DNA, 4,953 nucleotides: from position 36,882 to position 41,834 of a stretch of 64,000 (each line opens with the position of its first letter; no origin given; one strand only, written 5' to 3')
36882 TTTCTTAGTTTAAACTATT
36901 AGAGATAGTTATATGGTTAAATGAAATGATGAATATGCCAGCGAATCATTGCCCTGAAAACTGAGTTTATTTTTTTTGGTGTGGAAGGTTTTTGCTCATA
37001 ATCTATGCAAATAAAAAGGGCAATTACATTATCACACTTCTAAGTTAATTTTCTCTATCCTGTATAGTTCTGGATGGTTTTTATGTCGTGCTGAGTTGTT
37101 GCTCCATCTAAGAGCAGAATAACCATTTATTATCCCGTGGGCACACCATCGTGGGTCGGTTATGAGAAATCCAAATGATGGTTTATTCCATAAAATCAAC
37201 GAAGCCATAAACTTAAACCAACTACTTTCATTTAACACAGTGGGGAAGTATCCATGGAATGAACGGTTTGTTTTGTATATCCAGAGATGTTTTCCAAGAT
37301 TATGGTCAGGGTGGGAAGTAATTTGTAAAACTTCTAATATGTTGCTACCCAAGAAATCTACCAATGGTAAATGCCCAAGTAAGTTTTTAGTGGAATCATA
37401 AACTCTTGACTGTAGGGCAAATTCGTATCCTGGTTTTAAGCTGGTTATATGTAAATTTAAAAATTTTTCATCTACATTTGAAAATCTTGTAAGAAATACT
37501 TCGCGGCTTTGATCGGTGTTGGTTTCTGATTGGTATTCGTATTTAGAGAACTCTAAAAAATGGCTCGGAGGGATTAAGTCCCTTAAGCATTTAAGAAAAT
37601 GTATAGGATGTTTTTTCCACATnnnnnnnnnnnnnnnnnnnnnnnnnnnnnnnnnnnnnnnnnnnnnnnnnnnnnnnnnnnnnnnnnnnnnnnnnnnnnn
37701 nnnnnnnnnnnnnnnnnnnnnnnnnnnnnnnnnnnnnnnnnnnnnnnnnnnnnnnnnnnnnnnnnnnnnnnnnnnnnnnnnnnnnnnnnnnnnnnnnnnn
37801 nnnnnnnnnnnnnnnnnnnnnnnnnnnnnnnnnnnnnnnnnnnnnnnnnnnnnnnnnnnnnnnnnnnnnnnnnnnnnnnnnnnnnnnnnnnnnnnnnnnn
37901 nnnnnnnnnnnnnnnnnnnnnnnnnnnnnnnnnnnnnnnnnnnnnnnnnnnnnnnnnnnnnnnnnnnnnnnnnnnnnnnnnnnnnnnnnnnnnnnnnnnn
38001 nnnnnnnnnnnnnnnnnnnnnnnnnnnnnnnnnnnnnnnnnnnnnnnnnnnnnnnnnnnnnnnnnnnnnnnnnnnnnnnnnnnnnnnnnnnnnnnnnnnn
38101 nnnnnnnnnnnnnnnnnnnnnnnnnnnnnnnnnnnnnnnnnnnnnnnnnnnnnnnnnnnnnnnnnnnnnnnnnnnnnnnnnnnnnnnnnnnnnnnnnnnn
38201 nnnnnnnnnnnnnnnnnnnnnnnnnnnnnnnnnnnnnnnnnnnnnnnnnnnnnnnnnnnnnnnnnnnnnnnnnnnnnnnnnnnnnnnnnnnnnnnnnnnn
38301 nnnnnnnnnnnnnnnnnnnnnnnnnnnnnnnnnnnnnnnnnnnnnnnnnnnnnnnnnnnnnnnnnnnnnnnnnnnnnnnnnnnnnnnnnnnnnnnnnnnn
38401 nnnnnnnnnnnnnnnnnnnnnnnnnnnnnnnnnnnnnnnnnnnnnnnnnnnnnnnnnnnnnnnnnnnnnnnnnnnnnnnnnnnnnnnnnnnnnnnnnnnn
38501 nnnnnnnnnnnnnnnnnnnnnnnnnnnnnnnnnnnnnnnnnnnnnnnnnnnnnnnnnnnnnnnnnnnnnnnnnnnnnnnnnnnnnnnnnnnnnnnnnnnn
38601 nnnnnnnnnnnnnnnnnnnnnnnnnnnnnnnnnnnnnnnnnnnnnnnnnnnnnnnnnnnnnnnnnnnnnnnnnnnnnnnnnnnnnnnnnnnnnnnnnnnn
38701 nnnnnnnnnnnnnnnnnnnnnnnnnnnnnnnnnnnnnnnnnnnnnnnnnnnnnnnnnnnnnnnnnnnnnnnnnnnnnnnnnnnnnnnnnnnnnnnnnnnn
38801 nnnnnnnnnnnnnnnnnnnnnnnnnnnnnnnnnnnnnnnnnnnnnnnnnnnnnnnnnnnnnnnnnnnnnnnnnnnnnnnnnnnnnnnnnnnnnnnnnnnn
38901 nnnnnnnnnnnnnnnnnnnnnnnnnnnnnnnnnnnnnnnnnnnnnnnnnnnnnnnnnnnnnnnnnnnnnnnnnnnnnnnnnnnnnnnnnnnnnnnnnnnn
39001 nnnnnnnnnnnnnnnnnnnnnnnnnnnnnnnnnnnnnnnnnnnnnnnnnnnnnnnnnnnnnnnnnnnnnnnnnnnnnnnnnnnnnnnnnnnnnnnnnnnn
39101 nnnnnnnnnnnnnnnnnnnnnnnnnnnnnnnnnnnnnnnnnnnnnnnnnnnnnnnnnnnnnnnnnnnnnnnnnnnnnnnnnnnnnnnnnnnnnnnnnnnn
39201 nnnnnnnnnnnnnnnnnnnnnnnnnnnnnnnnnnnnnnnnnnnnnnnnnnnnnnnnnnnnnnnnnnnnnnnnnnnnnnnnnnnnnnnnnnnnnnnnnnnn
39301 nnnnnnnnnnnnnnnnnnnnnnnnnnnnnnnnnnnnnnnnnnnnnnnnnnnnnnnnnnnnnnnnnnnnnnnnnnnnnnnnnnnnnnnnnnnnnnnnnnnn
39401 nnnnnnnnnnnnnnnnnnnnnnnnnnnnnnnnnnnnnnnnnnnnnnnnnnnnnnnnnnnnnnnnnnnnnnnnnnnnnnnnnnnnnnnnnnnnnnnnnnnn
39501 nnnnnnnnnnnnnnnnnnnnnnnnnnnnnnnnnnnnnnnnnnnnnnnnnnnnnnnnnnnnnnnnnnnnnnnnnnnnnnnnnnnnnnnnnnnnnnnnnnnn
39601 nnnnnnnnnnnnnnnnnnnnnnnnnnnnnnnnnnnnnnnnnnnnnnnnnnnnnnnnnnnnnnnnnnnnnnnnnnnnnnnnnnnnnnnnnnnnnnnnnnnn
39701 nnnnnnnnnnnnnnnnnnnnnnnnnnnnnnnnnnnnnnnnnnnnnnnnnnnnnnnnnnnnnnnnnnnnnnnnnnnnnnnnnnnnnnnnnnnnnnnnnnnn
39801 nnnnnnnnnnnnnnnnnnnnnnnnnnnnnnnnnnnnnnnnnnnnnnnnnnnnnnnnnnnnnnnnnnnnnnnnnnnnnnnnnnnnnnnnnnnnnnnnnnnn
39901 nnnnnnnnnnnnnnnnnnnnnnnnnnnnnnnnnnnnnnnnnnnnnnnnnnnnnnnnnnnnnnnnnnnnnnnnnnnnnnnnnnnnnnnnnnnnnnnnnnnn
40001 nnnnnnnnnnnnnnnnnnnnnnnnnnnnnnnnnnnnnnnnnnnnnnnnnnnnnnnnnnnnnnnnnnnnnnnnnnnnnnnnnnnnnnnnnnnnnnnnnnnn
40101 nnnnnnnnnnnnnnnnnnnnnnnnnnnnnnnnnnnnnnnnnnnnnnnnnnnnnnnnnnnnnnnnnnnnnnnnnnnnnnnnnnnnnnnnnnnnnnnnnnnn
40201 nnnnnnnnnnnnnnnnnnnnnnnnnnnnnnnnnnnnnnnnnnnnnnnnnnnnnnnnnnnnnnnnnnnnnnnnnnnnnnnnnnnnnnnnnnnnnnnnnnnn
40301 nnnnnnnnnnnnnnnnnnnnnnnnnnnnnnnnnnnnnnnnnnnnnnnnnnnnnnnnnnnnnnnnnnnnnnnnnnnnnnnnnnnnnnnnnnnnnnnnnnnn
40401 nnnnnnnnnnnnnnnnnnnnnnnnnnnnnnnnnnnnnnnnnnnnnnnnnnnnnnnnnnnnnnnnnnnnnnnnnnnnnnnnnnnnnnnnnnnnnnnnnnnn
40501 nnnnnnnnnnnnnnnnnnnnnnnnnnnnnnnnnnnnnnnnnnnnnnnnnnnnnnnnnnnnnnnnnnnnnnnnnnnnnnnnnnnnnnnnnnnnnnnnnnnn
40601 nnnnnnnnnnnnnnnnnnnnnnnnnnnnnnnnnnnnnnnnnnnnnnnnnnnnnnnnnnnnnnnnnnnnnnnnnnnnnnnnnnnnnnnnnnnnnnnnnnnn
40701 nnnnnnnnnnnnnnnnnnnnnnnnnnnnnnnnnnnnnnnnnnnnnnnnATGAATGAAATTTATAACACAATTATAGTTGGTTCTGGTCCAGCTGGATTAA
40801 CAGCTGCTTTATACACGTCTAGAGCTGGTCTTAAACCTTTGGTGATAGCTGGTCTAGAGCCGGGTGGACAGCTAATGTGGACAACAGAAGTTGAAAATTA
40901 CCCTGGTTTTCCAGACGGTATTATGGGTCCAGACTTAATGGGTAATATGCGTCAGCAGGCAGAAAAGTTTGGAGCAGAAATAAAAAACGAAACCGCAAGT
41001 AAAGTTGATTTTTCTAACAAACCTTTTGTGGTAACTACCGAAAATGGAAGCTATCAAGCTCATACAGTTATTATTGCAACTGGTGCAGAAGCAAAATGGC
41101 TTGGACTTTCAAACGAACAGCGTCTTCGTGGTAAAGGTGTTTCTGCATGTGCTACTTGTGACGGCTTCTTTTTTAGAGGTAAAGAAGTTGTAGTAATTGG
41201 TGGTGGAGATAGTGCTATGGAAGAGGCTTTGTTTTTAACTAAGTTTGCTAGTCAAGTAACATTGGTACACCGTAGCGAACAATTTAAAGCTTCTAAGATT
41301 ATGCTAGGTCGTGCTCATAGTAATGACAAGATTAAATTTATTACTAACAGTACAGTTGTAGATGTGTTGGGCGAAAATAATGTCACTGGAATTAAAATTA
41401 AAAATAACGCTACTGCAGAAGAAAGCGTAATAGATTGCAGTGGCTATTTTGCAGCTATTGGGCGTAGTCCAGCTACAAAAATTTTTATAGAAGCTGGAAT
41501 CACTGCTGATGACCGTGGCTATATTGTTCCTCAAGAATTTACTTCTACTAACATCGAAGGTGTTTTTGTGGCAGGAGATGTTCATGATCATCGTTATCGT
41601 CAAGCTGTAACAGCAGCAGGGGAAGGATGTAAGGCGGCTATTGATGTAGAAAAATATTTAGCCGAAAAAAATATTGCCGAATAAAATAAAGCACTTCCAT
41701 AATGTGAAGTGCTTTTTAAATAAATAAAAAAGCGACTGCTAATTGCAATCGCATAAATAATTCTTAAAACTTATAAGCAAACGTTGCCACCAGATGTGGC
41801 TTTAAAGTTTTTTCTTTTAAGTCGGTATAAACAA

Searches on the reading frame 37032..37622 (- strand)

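Call 88: search_protein_families(library=pfam, proteins=[window:37032-37622:-], max_evalue=0.00001)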
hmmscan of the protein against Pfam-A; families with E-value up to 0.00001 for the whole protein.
window:37032-37622:- (196 aa): 1 family
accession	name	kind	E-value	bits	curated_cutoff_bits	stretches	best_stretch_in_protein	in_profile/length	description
PF24387.1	AEP-like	-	6.1e-27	94.5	27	1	48-184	3-132/133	Archaeo-eukaryotic primase 1D-like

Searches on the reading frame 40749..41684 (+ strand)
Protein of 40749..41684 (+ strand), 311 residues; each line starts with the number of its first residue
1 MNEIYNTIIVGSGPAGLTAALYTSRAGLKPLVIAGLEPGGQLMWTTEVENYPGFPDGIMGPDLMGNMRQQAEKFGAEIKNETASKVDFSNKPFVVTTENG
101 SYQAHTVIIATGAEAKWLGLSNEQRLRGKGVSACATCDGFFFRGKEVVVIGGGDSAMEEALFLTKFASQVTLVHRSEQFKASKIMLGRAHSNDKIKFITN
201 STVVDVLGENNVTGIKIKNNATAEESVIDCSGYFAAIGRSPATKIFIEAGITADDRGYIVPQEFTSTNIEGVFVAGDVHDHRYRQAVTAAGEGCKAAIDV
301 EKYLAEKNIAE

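Call 88: search_protein_families(library=pfam, proteins=[window:40749-41684:+], max_evalue=0.00001)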
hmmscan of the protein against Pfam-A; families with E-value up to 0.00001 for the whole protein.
window:40749-41684:+ (311 aa): 7 families
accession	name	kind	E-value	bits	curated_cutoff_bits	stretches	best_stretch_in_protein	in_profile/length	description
PF07992.20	Pyr_redox_2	-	8.3e-53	180.1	26.1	1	6-293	2-291/291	Pyridine nucleotide-disulphide oxidoreductase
PF13738.12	Pyr_redox_3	-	8e-28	98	30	1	69-276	89-305/305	Pyridine nucleotide-disulphide oxidoreductase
PF00070.33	Pyr_redox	-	7.9e-19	68.4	22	1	147-218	2-80/82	Pyridine nucleotide-disulphide oxidoreductase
PF01266.30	DAO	-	1.1e-10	42.1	27.9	0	62-118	150-209/353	FAD dependent oxidoreductase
PF03486.20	HI0933_like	-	3.3e-08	33.7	50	0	6-34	2-30/244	HI0933-like protein Rossmann domain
PF00890.30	FAD_binding_2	-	1.6e-07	31.3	20.4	0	7-44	2-40/414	FAD binding domain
PF01134.28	GIDA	-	2.1e-07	30.8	22.1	0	7-33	2-28/391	Glucose inhibited division protein A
